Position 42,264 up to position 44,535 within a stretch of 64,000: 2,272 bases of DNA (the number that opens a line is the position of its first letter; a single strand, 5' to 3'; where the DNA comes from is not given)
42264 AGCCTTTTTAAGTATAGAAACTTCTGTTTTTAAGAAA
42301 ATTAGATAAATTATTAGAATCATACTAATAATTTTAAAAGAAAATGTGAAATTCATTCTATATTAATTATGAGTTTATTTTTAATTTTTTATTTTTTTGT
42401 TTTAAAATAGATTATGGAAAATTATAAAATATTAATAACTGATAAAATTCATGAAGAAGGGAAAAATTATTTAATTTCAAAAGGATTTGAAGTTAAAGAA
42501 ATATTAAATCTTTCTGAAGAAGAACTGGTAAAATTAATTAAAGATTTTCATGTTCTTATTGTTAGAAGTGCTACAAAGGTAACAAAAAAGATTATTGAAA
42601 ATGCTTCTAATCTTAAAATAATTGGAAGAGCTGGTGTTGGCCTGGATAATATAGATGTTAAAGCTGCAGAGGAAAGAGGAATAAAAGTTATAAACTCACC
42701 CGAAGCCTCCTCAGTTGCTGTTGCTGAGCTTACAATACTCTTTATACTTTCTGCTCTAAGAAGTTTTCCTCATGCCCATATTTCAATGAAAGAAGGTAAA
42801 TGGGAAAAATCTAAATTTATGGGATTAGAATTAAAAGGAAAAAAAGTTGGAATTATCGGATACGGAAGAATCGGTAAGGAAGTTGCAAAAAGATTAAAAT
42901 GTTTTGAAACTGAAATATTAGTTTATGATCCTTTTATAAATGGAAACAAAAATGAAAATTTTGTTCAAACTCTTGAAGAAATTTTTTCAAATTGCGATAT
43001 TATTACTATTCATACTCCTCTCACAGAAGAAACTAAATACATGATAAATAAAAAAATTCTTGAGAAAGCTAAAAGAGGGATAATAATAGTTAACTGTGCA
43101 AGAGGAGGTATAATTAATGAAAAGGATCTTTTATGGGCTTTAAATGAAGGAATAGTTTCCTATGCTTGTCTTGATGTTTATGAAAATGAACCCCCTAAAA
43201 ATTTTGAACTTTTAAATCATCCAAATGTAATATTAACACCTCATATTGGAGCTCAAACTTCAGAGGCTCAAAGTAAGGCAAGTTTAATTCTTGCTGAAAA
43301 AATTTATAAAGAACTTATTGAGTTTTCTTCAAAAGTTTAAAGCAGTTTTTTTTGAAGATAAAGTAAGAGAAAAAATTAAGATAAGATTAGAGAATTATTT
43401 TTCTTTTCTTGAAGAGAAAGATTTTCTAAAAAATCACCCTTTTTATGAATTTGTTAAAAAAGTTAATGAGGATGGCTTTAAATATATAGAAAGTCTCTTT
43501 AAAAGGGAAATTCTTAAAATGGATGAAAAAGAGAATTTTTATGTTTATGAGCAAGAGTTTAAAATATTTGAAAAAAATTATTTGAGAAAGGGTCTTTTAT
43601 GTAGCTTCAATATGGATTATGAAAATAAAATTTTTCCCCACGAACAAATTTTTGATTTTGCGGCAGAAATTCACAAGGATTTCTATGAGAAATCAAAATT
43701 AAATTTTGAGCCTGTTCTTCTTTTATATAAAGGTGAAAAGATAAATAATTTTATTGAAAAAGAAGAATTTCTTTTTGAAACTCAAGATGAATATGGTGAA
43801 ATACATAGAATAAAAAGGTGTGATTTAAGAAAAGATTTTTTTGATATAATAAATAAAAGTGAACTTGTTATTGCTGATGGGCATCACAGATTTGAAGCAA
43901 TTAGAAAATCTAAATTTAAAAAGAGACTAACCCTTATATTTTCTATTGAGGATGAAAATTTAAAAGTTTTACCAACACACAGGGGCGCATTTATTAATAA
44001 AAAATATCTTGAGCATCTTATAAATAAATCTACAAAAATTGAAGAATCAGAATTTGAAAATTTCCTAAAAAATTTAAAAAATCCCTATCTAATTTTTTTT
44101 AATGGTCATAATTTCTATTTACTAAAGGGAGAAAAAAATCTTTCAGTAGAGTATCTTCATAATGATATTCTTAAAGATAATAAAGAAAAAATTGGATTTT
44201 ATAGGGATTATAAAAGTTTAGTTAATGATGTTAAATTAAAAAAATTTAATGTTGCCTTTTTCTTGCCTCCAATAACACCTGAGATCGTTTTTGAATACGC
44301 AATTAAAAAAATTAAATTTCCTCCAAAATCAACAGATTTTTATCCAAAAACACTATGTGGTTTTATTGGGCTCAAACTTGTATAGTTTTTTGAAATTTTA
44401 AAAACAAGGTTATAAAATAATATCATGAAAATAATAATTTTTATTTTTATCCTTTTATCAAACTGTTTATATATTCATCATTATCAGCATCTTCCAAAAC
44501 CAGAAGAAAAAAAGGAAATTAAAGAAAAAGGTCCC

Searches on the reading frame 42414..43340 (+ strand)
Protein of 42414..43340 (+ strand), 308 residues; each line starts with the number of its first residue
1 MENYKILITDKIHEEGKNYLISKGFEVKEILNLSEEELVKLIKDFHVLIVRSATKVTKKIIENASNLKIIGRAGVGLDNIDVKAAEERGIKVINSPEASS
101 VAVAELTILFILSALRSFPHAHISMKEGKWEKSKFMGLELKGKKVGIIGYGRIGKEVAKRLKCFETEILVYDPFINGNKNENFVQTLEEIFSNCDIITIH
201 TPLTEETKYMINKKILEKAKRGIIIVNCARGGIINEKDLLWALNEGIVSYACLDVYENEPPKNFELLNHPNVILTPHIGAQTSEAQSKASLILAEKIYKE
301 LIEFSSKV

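Call 66: search_protein_families(library=pfam, proteins=[window:42414-43340:+], max_evalue=0.00001)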
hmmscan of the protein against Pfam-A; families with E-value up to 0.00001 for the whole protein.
window:42414-43340:+ (308 aa): 2 families
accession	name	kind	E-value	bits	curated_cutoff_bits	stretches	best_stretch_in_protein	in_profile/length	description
PF02826.25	2-Hacid_dh_C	-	1.3e-59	201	25.1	1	110-279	3-178/178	D-isomer specific 2-hydroxyacid dehydrogenase, NAD binding domain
PF00389.36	2-Hacid_dh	-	1.8e-34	118.8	24.6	1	6-298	1-121/134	D-isomer specific 2-hydroxyacid dehydrogenase, catalytic domain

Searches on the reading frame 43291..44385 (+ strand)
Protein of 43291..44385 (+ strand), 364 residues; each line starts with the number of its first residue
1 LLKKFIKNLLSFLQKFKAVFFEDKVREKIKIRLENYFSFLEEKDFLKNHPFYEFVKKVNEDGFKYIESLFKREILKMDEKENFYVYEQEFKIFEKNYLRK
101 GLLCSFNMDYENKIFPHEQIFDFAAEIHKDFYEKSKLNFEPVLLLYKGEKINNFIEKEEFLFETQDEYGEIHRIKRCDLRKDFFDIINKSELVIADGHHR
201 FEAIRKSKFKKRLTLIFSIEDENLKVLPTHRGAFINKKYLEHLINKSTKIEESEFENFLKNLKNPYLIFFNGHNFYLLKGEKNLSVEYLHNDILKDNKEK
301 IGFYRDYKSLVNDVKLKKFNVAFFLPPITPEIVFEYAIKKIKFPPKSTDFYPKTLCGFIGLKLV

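Call 66: search_protein_families(library=pfam, proteins=[window:43291-44385:+], max_evalue=0.00001)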
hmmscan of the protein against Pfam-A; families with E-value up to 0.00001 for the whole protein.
window:43291-44385:+ (364 aa): 1 family
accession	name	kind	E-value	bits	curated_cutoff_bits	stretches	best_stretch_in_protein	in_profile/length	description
PF06245.16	DUF1015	-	2e-26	93.1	25.8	1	64-279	67-306/325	Protein of unknown function (DUF1015)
